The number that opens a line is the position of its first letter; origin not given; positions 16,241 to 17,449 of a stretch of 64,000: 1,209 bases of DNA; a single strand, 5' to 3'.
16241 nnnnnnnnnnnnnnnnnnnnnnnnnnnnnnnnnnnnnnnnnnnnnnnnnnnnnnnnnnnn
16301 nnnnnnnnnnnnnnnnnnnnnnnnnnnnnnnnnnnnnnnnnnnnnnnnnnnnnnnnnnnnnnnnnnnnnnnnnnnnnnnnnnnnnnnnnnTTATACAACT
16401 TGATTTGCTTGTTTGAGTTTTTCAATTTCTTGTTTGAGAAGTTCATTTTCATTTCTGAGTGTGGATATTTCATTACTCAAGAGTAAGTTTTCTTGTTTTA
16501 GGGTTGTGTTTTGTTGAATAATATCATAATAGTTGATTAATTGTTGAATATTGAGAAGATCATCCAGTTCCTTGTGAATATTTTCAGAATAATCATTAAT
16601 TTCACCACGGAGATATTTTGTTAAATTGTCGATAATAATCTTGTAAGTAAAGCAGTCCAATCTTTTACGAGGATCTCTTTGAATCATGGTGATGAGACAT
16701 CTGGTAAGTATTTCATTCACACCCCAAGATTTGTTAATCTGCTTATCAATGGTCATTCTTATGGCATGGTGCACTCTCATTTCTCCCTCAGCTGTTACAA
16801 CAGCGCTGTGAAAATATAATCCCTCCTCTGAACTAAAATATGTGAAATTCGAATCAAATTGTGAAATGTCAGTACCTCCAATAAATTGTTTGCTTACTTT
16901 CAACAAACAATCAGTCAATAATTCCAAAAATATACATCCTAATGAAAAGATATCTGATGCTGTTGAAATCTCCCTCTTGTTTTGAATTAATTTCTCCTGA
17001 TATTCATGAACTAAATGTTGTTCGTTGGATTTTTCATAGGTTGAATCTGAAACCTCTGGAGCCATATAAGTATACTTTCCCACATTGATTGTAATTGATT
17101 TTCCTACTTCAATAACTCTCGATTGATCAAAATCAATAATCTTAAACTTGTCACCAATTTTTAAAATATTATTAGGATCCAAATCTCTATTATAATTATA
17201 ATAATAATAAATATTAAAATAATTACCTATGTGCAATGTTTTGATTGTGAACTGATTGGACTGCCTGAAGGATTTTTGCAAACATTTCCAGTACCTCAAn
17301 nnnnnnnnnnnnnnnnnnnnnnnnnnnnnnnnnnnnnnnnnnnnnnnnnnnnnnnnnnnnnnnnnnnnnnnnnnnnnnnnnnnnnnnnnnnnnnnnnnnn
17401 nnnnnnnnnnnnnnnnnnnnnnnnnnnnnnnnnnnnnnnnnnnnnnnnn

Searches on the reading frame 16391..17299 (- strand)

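Call 59: search_protein_families(library=pfam, proteins=[window:16391-17299:-], max_evalue=0.001)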
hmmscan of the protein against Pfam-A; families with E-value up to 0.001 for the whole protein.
window:16391-17299:- (302 aa): 1 family
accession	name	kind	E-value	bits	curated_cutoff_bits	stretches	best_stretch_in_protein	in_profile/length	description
PF00069.31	Pkinase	-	1e-11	45.2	31.7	1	38-214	122-252/263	Protein kinase domain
